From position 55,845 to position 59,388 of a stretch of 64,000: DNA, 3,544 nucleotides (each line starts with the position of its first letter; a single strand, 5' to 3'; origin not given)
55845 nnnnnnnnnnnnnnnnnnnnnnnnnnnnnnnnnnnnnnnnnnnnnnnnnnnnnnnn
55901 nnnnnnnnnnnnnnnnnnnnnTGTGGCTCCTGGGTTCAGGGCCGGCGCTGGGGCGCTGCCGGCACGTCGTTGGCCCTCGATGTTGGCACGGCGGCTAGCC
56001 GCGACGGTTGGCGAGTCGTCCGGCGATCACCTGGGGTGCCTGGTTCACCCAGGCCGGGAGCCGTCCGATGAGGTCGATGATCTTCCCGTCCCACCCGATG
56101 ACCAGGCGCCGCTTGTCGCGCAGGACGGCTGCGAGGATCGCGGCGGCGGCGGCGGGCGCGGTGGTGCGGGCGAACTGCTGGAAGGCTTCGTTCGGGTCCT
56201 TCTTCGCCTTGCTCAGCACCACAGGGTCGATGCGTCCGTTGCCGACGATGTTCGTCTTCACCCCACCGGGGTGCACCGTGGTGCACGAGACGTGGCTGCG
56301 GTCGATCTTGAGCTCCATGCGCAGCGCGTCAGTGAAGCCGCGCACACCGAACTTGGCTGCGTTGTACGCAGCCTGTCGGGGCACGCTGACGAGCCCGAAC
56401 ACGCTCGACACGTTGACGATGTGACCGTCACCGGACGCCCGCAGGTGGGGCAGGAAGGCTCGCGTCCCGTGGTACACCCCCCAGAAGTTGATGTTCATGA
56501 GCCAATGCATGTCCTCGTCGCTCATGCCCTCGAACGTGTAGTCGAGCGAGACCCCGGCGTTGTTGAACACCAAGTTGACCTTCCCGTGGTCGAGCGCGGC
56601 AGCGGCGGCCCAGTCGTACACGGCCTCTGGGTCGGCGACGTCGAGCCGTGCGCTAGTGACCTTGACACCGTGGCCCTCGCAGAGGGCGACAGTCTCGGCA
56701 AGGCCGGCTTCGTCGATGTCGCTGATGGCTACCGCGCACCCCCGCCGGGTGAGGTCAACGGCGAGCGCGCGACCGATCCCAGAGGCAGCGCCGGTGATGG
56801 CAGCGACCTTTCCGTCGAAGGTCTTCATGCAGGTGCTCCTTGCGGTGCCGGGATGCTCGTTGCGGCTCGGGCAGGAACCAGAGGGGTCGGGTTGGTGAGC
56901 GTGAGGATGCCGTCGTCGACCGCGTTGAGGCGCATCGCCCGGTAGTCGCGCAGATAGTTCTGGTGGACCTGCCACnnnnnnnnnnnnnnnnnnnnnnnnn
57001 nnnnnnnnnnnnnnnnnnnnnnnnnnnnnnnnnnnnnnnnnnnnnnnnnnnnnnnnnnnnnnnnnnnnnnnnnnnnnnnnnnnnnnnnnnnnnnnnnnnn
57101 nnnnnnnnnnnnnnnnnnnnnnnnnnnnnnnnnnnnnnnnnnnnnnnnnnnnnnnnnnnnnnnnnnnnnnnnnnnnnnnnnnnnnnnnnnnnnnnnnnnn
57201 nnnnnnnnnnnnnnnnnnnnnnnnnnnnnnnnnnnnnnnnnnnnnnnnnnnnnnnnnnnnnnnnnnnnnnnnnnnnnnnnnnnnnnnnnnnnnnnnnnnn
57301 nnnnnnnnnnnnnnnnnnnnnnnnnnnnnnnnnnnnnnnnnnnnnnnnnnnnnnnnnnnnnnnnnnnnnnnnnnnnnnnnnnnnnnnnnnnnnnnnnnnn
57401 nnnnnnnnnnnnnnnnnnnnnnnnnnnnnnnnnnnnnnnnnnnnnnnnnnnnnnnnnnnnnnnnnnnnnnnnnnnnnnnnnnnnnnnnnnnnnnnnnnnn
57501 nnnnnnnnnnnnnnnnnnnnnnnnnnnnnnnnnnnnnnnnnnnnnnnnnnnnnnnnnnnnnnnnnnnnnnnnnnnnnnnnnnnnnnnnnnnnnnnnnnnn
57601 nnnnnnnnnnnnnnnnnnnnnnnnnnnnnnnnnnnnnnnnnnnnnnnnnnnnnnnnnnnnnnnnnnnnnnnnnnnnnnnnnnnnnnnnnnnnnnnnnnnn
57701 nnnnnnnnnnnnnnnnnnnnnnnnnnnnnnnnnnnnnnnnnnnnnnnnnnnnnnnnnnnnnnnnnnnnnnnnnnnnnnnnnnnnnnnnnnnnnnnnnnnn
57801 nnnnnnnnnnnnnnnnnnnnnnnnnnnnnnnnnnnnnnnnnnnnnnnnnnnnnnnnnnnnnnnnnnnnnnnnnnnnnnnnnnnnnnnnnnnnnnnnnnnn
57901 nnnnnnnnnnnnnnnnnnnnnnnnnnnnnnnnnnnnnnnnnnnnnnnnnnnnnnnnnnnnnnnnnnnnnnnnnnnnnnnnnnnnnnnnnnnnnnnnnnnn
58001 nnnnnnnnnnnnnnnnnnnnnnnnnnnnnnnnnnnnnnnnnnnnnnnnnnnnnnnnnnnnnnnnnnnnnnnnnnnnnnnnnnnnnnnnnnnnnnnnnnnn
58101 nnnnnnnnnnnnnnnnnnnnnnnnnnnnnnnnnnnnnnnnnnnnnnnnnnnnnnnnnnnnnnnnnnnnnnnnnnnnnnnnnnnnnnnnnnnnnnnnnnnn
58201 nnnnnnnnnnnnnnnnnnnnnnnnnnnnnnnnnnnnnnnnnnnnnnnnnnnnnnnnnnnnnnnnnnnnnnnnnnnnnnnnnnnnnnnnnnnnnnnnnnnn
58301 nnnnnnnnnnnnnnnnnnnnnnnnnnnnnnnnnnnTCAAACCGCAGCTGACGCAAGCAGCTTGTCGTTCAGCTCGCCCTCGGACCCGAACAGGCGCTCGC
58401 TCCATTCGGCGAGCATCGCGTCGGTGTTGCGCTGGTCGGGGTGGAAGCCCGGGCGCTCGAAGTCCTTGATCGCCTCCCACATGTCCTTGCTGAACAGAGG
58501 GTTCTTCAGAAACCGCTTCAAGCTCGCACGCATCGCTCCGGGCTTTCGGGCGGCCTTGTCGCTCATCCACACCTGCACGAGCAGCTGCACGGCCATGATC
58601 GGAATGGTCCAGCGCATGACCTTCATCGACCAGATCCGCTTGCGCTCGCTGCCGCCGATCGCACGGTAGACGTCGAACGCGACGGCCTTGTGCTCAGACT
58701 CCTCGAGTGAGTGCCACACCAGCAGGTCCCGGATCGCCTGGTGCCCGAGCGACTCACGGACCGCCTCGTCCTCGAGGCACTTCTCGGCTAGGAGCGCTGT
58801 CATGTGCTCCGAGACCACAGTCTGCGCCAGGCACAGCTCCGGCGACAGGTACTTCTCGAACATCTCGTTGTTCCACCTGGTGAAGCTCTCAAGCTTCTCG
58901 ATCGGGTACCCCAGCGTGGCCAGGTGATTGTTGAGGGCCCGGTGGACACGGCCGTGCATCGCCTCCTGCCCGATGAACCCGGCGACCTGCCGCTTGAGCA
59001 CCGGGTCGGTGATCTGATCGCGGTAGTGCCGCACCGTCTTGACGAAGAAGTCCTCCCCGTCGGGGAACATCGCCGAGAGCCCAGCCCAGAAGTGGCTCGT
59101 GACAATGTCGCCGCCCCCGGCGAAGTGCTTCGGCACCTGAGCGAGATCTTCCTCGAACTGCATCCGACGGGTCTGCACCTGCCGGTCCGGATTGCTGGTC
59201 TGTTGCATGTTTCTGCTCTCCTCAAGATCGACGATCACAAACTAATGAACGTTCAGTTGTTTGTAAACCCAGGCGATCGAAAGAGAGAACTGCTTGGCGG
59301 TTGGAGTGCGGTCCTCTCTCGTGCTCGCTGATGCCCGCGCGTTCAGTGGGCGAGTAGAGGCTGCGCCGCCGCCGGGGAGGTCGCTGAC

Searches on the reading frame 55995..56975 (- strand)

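Call 31: search_protein_families(library=pfam, proteins=[window:55995-56975:-], max_evalue=0.001)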
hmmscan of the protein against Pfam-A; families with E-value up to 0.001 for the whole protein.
window:55995-56975:- (326 aa): 3 families
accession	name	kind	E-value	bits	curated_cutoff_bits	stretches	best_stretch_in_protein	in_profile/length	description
PF00106.31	adh_short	-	1.1e-48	165.8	26.6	1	56-246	1-189/195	short chain dehydrogenase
PF13561.12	adh_short_C2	-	4.9e-34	118.4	27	1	62-282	1-217/236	Enoyl-(Acyl carrier protein) reductase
PF08659.16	KR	-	1.9e-13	51.1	22.6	1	60-209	5-154/180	KR domain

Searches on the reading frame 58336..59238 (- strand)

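Call 88: search_protein_families(library=pfam, proteins=[window:58336-59238:-], max_evalue=0.001)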
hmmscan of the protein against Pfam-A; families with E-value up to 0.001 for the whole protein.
window:58336-59238:- (300 aa): 1 family
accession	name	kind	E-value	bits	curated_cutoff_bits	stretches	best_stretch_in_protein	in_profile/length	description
PF10118.14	Metal_hydrol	-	6.4e-70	236.1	33.2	1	23-270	2-246/247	Predicted metal-dependent hydrolase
